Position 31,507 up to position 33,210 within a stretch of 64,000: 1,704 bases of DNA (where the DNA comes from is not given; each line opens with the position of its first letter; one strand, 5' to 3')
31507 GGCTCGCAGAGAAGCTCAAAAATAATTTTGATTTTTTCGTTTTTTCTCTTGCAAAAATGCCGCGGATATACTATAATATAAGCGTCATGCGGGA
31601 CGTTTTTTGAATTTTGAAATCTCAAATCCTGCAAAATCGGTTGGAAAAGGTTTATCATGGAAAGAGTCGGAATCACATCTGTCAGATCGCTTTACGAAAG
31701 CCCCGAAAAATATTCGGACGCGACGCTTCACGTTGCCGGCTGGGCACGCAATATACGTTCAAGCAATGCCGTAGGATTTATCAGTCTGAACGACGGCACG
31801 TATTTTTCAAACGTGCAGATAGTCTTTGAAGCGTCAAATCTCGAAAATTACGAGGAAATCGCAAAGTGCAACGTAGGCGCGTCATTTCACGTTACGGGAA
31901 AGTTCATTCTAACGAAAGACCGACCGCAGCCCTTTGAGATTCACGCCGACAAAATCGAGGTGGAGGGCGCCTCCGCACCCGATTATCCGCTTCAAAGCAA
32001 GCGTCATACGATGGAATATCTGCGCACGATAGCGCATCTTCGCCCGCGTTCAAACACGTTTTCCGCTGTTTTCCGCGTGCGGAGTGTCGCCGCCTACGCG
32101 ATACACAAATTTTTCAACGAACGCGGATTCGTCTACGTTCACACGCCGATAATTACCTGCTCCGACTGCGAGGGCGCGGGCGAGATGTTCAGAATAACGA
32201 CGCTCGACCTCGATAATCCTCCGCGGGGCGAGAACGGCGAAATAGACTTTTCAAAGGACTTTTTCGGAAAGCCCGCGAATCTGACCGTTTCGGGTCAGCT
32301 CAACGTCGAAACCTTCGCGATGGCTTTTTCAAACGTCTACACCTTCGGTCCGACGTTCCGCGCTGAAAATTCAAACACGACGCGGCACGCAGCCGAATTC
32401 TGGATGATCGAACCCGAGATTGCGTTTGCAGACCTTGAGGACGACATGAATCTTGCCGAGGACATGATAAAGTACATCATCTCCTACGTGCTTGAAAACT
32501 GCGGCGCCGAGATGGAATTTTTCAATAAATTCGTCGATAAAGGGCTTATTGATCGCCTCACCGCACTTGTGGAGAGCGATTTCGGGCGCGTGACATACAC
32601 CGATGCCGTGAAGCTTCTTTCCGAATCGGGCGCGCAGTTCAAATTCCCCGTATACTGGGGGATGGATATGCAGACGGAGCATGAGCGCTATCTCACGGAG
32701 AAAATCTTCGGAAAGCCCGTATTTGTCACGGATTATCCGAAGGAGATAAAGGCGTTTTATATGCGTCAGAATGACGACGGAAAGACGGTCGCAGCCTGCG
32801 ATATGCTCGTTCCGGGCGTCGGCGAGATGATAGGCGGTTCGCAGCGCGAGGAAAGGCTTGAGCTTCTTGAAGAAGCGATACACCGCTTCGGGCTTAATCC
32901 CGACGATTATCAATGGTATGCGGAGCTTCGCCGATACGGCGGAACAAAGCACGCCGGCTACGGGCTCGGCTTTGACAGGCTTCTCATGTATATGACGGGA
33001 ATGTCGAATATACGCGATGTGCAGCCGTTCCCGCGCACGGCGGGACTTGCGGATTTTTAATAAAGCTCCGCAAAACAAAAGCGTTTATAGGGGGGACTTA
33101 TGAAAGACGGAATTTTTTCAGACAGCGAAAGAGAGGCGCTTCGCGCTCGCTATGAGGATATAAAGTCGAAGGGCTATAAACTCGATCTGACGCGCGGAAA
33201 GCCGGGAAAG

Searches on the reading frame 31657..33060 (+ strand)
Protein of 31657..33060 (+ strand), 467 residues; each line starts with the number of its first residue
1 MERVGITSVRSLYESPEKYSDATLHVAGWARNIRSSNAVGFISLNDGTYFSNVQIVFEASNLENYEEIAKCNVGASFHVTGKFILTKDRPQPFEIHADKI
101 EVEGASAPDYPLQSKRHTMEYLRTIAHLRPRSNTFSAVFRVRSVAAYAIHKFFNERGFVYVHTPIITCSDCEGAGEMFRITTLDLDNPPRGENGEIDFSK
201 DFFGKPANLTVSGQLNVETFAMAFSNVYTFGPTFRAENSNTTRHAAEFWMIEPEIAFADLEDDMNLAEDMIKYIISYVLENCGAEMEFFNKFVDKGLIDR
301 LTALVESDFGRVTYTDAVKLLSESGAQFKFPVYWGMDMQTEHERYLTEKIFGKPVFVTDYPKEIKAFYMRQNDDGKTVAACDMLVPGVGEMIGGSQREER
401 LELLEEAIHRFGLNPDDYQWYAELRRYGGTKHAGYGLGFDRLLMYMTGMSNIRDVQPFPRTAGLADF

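Call 75: search_protein_families(library=pfam, proteins=[window:31657-33060:+], max_evalue=0.00001)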
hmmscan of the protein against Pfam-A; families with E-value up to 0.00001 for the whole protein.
window:31657-33060:+ (467 aa): 2 families
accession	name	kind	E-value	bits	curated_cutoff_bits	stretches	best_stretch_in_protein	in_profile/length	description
PF00152.25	tRNA-synt_2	-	9e-69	232.3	25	1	125-461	8-307/308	tRNA synthetases class II (D, K and N)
PF01336.31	tRNA_anti-codon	-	8.1e-10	38.9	27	1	26-102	3-74/75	OB-fold nucleic acid binding domain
